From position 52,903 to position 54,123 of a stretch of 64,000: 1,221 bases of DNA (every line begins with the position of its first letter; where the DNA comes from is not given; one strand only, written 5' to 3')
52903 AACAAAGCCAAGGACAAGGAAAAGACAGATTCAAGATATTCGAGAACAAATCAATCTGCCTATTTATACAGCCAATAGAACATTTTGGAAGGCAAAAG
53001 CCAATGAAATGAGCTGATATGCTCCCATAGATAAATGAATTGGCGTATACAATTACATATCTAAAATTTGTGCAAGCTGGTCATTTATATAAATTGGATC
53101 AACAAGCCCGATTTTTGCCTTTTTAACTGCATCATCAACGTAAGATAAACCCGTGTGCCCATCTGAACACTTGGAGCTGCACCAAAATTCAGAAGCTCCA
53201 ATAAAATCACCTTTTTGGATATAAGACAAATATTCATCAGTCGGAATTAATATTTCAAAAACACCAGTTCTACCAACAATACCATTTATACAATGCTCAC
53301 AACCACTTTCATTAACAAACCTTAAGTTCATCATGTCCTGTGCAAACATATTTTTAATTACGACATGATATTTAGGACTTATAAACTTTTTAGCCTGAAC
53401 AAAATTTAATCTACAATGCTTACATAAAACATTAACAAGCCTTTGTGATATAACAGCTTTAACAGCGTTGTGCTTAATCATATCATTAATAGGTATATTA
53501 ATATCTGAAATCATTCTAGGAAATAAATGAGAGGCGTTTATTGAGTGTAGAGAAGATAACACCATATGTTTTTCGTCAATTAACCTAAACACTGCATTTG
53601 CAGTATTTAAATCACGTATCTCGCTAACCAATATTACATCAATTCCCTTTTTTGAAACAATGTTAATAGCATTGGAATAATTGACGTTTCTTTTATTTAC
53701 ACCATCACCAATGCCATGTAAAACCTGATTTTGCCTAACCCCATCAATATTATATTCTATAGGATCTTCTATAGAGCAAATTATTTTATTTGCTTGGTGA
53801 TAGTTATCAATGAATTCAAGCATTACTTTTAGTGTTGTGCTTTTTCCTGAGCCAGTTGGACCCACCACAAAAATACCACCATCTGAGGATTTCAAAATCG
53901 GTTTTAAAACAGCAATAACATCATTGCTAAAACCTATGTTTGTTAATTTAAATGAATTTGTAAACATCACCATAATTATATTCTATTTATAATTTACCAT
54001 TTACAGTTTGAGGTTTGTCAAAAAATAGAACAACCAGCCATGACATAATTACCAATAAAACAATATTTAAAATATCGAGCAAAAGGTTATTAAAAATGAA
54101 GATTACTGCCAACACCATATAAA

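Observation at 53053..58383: Truncated GspE/PilB-type ATPase (C-terminal domain only, Zn tetracysteine intact) followed by a run of small multi-TM proteins: possible novel minimal membrane machine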

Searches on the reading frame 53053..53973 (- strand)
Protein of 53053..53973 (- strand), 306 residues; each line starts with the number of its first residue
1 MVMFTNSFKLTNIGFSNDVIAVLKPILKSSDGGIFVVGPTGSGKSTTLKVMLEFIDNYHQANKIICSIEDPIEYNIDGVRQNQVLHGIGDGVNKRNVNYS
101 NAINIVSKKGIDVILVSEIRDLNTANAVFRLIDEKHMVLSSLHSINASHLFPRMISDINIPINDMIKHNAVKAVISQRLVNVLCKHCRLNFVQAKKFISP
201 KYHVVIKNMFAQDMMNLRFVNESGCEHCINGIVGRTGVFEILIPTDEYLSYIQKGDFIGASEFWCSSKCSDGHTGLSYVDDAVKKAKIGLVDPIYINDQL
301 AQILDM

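Call 4: search_protein_families(library=pfam, proteins=[window:53053-53973:-], max_evalue=0.1)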
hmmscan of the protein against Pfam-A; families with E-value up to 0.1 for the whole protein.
window:53053-53973:- (306 aa): 15 families
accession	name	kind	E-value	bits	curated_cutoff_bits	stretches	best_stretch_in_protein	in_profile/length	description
PF00437.27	T2SSE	-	2e-44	152.2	24.9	1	7-255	118-333/370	Type II/IV secretion system protein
PF13401.12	AAA_22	-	0.00036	21.3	27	1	30-119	4-93/130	AAA domain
PF00005.33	ABC_tran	-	0.0037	18.3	25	1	34-67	14-45/137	ABC transporter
PF13604.12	AAA_30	-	0.0069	16.6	27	1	22-56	9-43/191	AAA domain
PF13191.12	AAA_16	-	0.0084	17.1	32.6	1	22-55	15-48/167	AAA ATPase domain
PF01580.24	FtsK_SpoIIIE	-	0.011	15.6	24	1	32-52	40-60/221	FtsK/SpoIIIE family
PF07728.20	AAA_5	-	0.012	16.1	22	1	34-139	2-97/139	AAA domain (dynein-related subfamily)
PF01935.23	DUF87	-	0.013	16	23.2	1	36-55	28-47/220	Helicase HerA, central domain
PF13555.12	AAA_29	-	0.013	15.7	27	1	31-48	22-39/61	P-loop containing region of AAA domain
PF13245.12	AAA_19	-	0.018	15.7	25.1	1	33-66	13-46/134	AAA domain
PF16796.11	Microtub_bd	-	0.033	14.6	27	1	16-60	76-118/155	Microtubule binding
PF12775.13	AAA_7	-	0.056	13.4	25.8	0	32-65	34-68/181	P-loop containing dynein motor region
PF25199.1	nSTAND_NTPase5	-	0.07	13.4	34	0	32-49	42-59/145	Novel STAND NTPase 5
PF01637.24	ATPase_2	-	0.071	13.3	33.2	0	33-79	22-68/225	ATPase domain predominantly from Archaea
PF10412.15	TrwB_AAD_bind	-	0.089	12.1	20.5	0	28-59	12-43/387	Type IV secretion-system coupling protein DNA-binding domain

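Call 5: search_dna_similar(query=window:53053-53973:-, collection=phages, mode=protein, max_rows=25)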
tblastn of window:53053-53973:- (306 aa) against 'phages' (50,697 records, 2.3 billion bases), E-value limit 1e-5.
Records with a match: 25; places in all: 30; records where one place covers at least 80% of the query: 9.
Best place of each record, by identity: <60% 25.
By first word of the organism name: Acinetobacter 10; Bacteriophage 9; Salmonella 3; Escherichia 1; Dolichospermum 1; Staphylococcus 1.
By host as written in the record: - 19; Homo sapiens 2; Escherichia coli O157:H7 ATCC 43895 1; Dolichospermum flos-aquae 1; Staphylococcus aureus 1; Salmonella enterica subsp. enterica serovar Kentucky 1.
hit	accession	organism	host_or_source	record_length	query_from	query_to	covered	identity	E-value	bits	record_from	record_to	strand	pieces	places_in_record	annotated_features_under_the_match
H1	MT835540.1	Bacteriophage sp.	human fecal samples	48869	2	293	95%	29.2%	3e-25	111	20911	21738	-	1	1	record has no annotation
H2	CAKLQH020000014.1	Acinetobacter phage MD-2021a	not known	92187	8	289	92%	29.3%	3e-26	114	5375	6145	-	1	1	gspE_2: type II secretion system protein E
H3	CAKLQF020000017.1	Acinetobacter phage MD-2021a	not known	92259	8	289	92%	29.3%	3e-26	114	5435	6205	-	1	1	gspE_2: type II secretion system protein E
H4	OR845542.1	Escherichia phage ECO95 1-6-1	Escherichia coli O157:H7 ATCC 43895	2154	7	256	82%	31.1%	7e-29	121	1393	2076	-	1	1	record has no annotation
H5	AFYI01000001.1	Salmonella enterica subsp. enterica serovar Infantis str. ...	Homo sapiens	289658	6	262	84%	30.0%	9e-29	121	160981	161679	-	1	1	type II/IV secretion system protein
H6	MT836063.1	Bacteriophage sp.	human fecal samples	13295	8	293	93%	26.8%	9e-23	103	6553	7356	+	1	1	record has no annotation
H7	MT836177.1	Bacteriophage sp.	human fecal samples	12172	36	292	84%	29.0%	7e-24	107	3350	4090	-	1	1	record has no annotation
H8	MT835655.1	Bacteriophage sp.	human fecal samples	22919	7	260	83%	29.0%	3e-23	105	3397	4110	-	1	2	record has no annotation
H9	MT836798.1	Bacteriophage sp.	human fecal samples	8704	12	242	75%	31.5%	8e-22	101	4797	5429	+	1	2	record has no annotation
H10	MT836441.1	Bacteriophage sp.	human fecal samples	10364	26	241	71%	32.7%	2e-24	108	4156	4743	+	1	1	record has no annotation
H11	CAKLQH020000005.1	Acinetobacter phage MD-2021a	not known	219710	13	247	77%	29.5%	1e-24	109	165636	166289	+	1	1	gspE_1: type II secretion system protein E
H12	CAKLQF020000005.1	Acinetobacter phage MD-2021a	not known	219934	13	247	77%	29.5%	1e-24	109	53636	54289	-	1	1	gspE_1: type II secretion system protein E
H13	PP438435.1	Dolichospermum phage Dfl-JY45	Dolichospermum flos-aquae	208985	27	297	89%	25.4%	2e-21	100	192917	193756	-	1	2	hypothetical protein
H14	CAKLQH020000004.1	Acinetobacter phage MD-2021a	not known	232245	3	242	78%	28.5%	4e-22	102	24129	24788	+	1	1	epsE: general secretion pathway protein E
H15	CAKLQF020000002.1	Acinetobacter phage MD-2021a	not known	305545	3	242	78%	28.5%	4e-22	102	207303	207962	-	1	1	epsE: general secretion pathway protein E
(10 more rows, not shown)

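Call 6: search_dna_similar(query=window:53053-53973:-, collection=plasmids, mode=protein, max_rows=25)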
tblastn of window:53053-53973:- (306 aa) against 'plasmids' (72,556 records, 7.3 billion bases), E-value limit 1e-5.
Records with a match: 4548; places in all: 6993; records where one place covers at least 80% of the query: 3746.
Best place of each record, by identity: <60% 4548.
By first word of the organism name: Escherichia 2247; Salmonella 527; Klebsiella 331; Pseudomonas 208; Vibrio 147; Shigella 144; Ralstonia 122; Serratia 101; Acinetobacter 97; Burkholderia 78; and 152 more.
By predicted mobility (MOB-suite, as given by PLSDB): conjugative 3023; non-mobilizable 985; mobilizable 540.
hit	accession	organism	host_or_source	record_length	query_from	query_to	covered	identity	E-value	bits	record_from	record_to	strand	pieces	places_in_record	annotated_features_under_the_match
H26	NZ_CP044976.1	Hydrogenophaga sp. PBL-H3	-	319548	6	298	96%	32.0%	1e-33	137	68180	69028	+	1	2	ATPase, T2SS/T4P/T4SS family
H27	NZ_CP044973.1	Hydrogenophaga sp. PBL-H3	-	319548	6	298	96%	32.0%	1e-33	137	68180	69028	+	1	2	ATPase, T2SS/T4P/T4SS family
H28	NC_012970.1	Methylovorus glucosotrophus SIP3-4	-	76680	5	298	96%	31.8%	3e-35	142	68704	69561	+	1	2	ATPase, T2SS/T4P/T4SS family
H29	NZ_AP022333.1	Methylosinus sp. C49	-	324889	10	295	93%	32.3%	6e-31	129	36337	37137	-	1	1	GspE/PulE family protein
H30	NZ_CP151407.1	Azonexus hydrophilus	metagenomic assembly,groundwater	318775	5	303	98%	30.8%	2e-33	136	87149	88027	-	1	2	ATPase, T2SS/T4P/T4SS family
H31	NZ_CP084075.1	Fusobacterium vincentii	-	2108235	4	300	97%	30.9%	2e-27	119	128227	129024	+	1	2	none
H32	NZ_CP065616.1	Escherichia coli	-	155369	12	306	96%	31.0%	4e-27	118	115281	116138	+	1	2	ATPase, T2SS/T4P/T4SS family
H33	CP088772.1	Escherichia coli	Homo sapiens,blood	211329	12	306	96%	30.7%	4e-27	118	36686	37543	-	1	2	tadA: Flp pilus assembly complex ATPase component TadA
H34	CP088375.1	Escherichia coli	Homo sapiens,blood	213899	12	306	96%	30.7%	4e-27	118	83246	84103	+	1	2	tadA: Flp pilus assembly complex ATPase component TadA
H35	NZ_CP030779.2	Escherichia albertii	-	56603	12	306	96%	30.7%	5e-27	118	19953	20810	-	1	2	ATPase, T2SS/T4P/T4SS family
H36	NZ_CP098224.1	Escherichia coli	Canis lupus familiaris,Rectal swab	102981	12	306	96%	30.7%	6e-27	117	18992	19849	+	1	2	ATPase, T2SS/T4P/T4SS family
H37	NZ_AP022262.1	Escherichia coli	-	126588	12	306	96%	30.7%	6e-27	117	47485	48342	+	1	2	ATPase, T2SS/T4P/T4SS family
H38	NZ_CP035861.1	Escherichia coli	Homo sapiens,stool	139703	12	306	96%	30.7%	6e-27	117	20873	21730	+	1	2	ATPase, T2SS/T4P/T4SS family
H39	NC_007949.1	Polaromonas sp. JS666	-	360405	2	303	99%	29.7%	5e-32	132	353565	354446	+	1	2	ATPase, T2SS/T4P/T4SS family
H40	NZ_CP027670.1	Simplicispira suum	cell culture,Dust collector of pigpen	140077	8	277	88%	32.8%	1e-32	134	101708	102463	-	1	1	GspE/PulE family protein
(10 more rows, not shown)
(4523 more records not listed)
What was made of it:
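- Closest known: PilQ of IncI1 plasmid R64 and BfpD of EPEC: type IVb pilus assembly ATPases. Same: E. coli plasmid tblastn hits annotated 'ATPase, T2SS/T4P/T4SS family'/tadA cover residues 12-306 at about 31% identity (call 6).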

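Call 10: search_protein_families(library=phrogs, proteins=[window:53053-53973:-], max_evalue=0.001)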
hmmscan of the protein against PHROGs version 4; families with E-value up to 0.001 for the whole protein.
window:53053-53973:- (306 aa): 2 families
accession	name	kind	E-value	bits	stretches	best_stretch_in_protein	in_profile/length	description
phrog_19065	-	unknown function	2.1e-45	156.4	1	10-256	210-450/522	-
phrog_26606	-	unknown function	2.5e-20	73.8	1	28-182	129-269/323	-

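Call 11: find_encoding_contigs(protein=window:53053-53973:-, flank=10000, max_places=6)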
Protein window:53053-53973:- (306 aa): no gene with exactly this product is on record in the collection.

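Call 12: find_homologous_proteins(query=window:53056-53973:-, max_evalue=1e-10)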
Query window:53056-53973:- (306 aa): 778 proteins with E <= 1e-10 among 2847 candidates; the best 120 are listed.
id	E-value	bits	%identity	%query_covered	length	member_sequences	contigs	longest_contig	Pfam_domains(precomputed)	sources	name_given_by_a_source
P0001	1.4e-198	676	100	99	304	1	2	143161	PF00437.27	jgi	jgi:type II secretory ATPase GspE/PulE/Tfp pilus assembly ATPase PilB-like protein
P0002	2.4e-36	144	37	84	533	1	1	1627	PF00437.27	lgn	-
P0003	2.6e-33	134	31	93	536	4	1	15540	PF00437.27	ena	-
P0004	5.8e-33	133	38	75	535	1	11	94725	PF00437.27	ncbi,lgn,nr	ncbi:Flp pilus assembly complex ATPase component [Salmonella enterica]|nr:DNA-binding protein [Salmo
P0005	1.2e-32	132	34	98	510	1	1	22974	PF00437.27,PF13604.13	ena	-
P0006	1.4e-32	131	37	77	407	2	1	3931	PF00437.27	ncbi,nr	ncbi:MAG: GspE/PulE family protein [Candidatus Gracilibacteria bacterium]|nr:GspE/PulE family protei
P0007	2.5e-32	131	31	96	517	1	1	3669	PF00437.27,PF13604.13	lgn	-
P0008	4.9e-32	130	34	92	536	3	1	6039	PF00437.27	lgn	-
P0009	8.0e-32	129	35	84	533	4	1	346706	PF00437.27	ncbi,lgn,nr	ncbi:Flp pilus assembly complex ATPase component TadA [Salmonella enterica]|nr:Flp pilus assembly co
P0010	1.5e-30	125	33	92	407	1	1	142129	PF00437.27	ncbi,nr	ncbi:MAG: GspE/PulE family protein [Candidatus Gracilibacteria bacterium]|nr:GspE/PulE family protei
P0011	7.4e-29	119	30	91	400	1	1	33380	PF00437.27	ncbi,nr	ncbi:MAG: GspE/PulE family protein [Oscillospiraceae bacterium]|nr:GspE/PulE family protein [Oscillo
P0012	2.1e-28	118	29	95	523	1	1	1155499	PF00437.27,PF13604.13,PF13191.13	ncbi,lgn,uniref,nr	ncbi:ATPase, T2SS/T4P/T4SS family [Burkholderia sp. BCC0044]|uniref:GspE/PulE family protein n=1 Tax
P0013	2.7e-28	117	29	94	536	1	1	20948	PF05157.21,PF00437.27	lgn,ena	-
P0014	4.7e-28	117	32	77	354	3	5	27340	PF00437.27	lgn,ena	-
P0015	2.0e-27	115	31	93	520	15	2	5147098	PF00437.27,PF25199.2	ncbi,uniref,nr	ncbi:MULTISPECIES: GspE/PulE family protein [Photorhabdus]|uniref:Type ii secretion system protein n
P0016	3.0e-27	114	32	79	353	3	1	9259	PF00437.27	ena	-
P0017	4.0e-27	114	32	91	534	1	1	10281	PF05157.21,PF00437.27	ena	-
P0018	4.1e-27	114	32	82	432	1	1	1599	PF00437.27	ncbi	ncbi:MAG: GspE/PulE family protein, partial [Raoultibacter sp.]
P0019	5.0e-27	113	34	80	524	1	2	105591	PF05157.21,PF00437.27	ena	-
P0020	8.1e-27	113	31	95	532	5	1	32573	PF00437.27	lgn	-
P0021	8.3e-27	113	33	81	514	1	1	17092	PF05157.21,PF00437.27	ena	-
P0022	8.3e-27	113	32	89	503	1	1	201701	PF00437.27,PF22341.2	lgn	-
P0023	1.0e-26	112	34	83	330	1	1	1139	PF00437.27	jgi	jgi:type II secretory ATPase GspE/PulE/Tfp pilus assembly ATPase PilB-like protein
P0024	1.5e-26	112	35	76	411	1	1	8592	PF00437.27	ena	-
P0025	1.9e-26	111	33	77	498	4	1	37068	PF05157.21,PF00437.27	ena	-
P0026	2.1e-26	111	36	80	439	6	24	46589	PF00437.27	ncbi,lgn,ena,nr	ncbi:MAG: type II/IV secretion system protein [Fusobacteriaceae bacterium]|nr:type II/IV secretion s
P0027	2.6e-26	111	34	81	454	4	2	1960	PF00437.27,PF25199.2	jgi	jgi:general secretion pathway protein E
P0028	4.9e-26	110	33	86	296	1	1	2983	PF00437.27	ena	-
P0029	5.5e-26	110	31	81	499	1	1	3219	PF00437.27,PF22341.2,PF13401.13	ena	-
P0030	7.5e-26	109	32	81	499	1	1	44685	PF00437.27,PF22341.2,PF13401.13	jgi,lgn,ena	-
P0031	1.0e-25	109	35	76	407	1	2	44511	PF00437.27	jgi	-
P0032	1.1e-25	109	31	91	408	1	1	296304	PF00437.27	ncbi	ncbi:MAG: GspE/PulE family protein [Candidatus Gracilibacteria bacterium]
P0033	1.2e-25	109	36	79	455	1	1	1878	PF00437.27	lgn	-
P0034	1.3e-25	109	32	82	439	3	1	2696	PF00437.27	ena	-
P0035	1.7e-25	108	32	80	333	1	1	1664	PF00437.27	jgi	jgi:type IV pilus assembly protein PilB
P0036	1.9e-25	108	32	86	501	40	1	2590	PF00437.27,PF13401.13,PF13191.13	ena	-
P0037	1.9e-25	108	31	91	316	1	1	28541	PF00437.27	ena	-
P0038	2.0e-25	108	36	75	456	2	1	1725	PF05157.21,PF00437.27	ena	-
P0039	2.1e-25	108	33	71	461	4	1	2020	PF05157.21,PF00437.27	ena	-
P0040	2.5e-25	108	30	83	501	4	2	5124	PF00437.27,PF13401.13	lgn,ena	-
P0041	2.6e-25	108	32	93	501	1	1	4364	PF00437.27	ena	-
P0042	2.7e-25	108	32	79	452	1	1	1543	PF00437.27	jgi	jgi:type II secretory ATPase GspE/PulE/Tfp pilus assembly ATPase PilB-like protein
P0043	2.7e-25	108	33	80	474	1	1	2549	PF05157.21,PF00437.27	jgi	jgi:type IV pilus assembly protein PilB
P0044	2.9e-25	108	30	92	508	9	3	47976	PF00437.27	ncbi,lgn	ncbi:TPA: GspE/PulE family protein [Serratia marcescens]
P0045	2.9e-25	108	33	81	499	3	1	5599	PF00437.27,PF22341.2,PF13401.13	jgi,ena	-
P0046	2.9e-25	108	32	86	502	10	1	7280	PF00437.27,PF22341.2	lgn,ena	-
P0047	3.1e-25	107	32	81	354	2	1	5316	PF00437.27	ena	-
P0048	3.8e-25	107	34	77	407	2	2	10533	PF00437.27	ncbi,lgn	-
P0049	3.8e-25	107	34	84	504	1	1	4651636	PF00437.27,PF22341.2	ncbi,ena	-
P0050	4.1e-25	107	31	83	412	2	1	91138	PF00437.27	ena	-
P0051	4.4e-25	107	30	83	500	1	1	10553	PF00437.27,PF13476.13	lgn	-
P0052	5.9e-25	106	32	91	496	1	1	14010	PF00437.27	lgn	-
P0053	6.3e-25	106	32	84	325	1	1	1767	PF00437.27,PF13191.13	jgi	jgi:type IV pilus assembly protein PilB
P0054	6.7e-25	106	32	80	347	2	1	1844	PF00437.27,PF25199.2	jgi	jgi:type IV pilus assembly protein PilB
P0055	7.1e-25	106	31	90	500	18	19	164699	PF00437.27,PF22341.2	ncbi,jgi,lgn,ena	-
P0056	7.7e-25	106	33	76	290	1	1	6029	PF00437.27,PF13401.13,PF01580.25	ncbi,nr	ncbi:MAG: type II/IV secretion system protein, partial [Atopobiaceae bacterium]|nr:type II/IV secret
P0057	8.6e-25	106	32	77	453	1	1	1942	PF00437.27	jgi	jgi:type II secretory ATPase GspE/PulE/Tfp pilus assembly ATPase PilB-like protein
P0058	9.6e-25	106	30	92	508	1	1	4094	PF00437.27,PF22341.2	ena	-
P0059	9.7e-25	106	35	79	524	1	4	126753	PF05157.21,PF00437.27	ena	-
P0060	1.5e-24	105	32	71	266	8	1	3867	PF00437.27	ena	-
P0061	1.5e-24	105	36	76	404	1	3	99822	PF00437.27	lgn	-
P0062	1.5e-24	105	34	79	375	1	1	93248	PF00437.27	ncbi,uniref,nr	ncbi:GspE/PulE family protein [[Clostridium] dakarense]|uniref:GspE/PulE family protein n=1 Tax=Faec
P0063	1.6e-24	105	30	86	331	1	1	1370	PF00437.27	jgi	jgi:general secretion pathway protein E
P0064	1.7e-24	105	29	93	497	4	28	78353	PF00437.27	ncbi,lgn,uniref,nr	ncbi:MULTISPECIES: GspE/PulE family protein [Yersinia]|uniref:PilQ protein n=2 Tax=Yersinia TaxID=62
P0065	2.3e-24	105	34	79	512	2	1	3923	PF05157.21,PF00437.27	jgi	jgi:type IV pilus assembly protein PilB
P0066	2.7e-24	104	29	82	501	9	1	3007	PF00437.27,PF13401.13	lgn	-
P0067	2.8e-24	104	33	81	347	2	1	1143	PF00437.27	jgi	jgi:general secretion pathway protein E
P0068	3.0e-24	104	32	78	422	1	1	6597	PF00437.27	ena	-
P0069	3.2e-24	104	29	83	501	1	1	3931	PF00437.27,PF13401.13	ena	-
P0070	3.3e-24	104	33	82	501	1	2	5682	PF00437.27,PF13401.13,PF13191.13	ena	-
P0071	3.3e-24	104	30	80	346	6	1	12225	PF00437.27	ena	-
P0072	3.4e-24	104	31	77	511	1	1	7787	PF05157.21,PF00437.27,PF01580.25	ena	-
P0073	3.7e-24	104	31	84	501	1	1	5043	PF00437.27,PF13401.13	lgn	-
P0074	3.9e-24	104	32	78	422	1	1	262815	PF00437.27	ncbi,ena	-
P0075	3.9e-24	104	33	75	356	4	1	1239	PF00437.27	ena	-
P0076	4.2e-24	104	33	78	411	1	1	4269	PF00437.27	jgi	jgi:type II secretory ATPase GspE/PulE/Tfp pilus assembly ATPase PilB-like protein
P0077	4.5e-24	104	32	93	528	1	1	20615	PF05157.21,PF00437.27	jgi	-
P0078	4.8e-24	104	30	85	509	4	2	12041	PF00437.27,PF22341.2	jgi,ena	jgi:general secretion pathway protein E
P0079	5.2e-24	103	32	78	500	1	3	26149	PF00437.27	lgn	-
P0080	5.5e-24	103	33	78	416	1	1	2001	PF00437.27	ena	-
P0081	6.9e-24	103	31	84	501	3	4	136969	PF00437.27,PF13476.13,PF13401.13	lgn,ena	-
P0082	7.7e-24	103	30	83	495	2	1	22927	PF00437.27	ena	-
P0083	7.8e-24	103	29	96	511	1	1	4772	PF00437.27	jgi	jgi:general secretion pathway protein E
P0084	8.7e-24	103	32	83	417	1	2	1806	PF00437.27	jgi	jgi:general secretion pathway protein E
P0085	8.8e-24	103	31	79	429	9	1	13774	PF00437.27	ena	-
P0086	9.5e-24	103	32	80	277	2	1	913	PF00437.27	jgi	jgi:type II secretory ATPase GspE/PulE/Tfp pilus assembly ATPase PilB-like protein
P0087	9.6e-24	103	32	76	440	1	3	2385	PF00437.27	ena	-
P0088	9.9e-24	102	32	76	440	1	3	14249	PF00437.27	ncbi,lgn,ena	-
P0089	1.0e-23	102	34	80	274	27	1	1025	PF13173.13,PF00437.27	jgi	jgi:type IV pilus assembly protein PilB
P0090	1.1e-23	102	32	76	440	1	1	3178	PF00437.27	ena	-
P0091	1.1e-23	102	34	79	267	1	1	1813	PF00437.27,PF13401.13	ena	-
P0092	1.1e-23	102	32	75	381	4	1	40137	PF00437.27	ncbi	-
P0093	1.4e-23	102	32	81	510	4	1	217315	PF05157.21,PF00437.27,PF22341.2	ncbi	-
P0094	1.4e-23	102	31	84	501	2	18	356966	PF00437.27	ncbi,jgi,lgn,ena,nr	ncbi:MAG: type II/IV secretion system protein [Erysipelotrichaceae bacterium]|nr:type II/IV secretio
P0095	1.4e-23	102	33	71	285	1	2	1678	PF00437.27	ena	-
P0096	1.5e-23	102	32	81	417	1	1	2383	PF00437.27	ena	-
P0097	1.5e-23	102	33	81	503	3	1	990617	PF00437.27,PF22341.2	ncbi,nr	ncbi:type II secretion system ATPase GspE [Marinobacter zhejiangensis]|nr:type II secretion system A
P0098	1.6e-23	102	31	79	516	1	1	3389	PF05157.21,PF00437.27,PF25199.2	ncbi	ncbi:MAG: type IV pilus assembly protein PilB, partial [Pirellulaceae bacterium]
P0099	1.7e-23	102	28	93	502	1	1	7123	PF00437.27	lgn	-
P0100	1.8e-23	102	37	76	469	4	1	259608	PF05157.21,PF00437.27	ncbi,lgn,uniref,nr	ncbi:type II/IV secretion system protein [Clostridium sp. cel8]|uniref:GspE/PulE family protein n=1 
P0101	1.9e-23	102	33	84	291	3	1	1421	PF00437.27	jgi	jgi:general secretion pathway protein E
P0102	2.0e-23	101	32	80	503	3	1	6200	PF00437.27,PF13401.13,PF13191.13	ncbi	-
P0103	2.2e-23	101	30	82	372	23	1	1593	PF00437.27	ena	-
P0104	2.3e-23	101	33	75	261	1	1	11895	PF00437.27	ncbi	-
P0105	2.4e-23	101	31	82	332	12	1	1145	PF00437.27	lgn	-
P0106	2.6e-23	101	30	78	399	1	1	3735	PF00437.27,PF13555.13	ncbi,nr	ncbi:MAG TPA: hypothetical protein DIT25_01570 [Candidatus Moranbacteria bacterium]|nr:hypothetical 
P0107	2.9e-23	101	33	80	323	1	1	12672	PF00437.27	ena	-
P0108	3.0e-23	101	31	77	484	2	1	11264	PF05157.21,PF00437.27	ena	-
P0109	3.0e-23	101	31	79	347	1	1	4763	PF00437.27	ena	-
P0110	3.0e-23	101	31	80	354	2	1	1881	PF00437.27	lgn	-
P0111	3.1e-23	101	32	76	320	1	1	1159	PF00437.27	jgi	-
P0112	3.1e-23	101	33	78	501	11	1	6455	PF00437.27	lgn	-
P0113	3.1e-23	101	31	81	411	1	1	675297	PF00437.27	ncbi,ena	-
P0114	3.3e-23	101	30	76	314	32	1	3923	PF00437.27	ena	-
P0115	3.4e-23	101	33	78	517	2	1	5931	PF05157.21,PF00437.27,PF25199.2,PF13191.13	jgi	jgi:type IV pilus assembly protein PilB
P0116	3.4e-23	101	35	78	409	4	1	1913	PF00437.27,PF13191.13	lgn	-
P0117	3.5e-23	101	36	72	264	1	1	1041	PF00437.27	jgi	-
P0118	3.6e-23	101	33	77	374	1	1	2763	PF00437.27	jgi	-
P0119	3.7e-23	101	30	94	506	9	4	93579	PF00437.27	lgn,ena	-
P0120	4.0e-23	100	28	92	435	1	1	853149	PF00437.27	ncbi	ncbi:MAG: ATPase, T2SS/T4P/T4SS family [Arsenophonus endosymbiont of Ceratovacuna japonica]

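Call 13: find_encoding_contigs(protein=P0001, flank=10000, max_places=6)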
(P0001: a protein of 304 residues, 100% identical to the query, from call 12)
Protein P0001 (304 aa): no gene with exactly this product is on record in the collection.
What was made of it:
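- Tried and rejected: Exact look-ups for the ATPase, in its 306-aa form and as P0001 (304 aa), found no contig (calls 11, 13).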

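Call 14: find_related_loci(query=window:53056-53973:-, collection=viral_contigs, flank=10000)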
Query window:53056-53973:- (306 aa) in viral_contigs; peptide patterns used: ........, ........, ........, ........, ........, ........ (x = any residue, [..] = any of these).
2 stretches matched a pattern, but none encodes a relative of the query by tblastn (E <= 1e-3).

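Call 15: find_related_loci(query=window:53056-53973:-, collection=metagenome_contigs, flank=10000)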
Query window:53056-53973:- (306 aa) in metagenome_contigs; peptide patterns used: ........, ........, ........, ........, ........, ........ (x = any residue, [..] = any of these).
37 stretches matched a pattern, but none encodes a relative of the query by tblastn (E <= 1e-3).
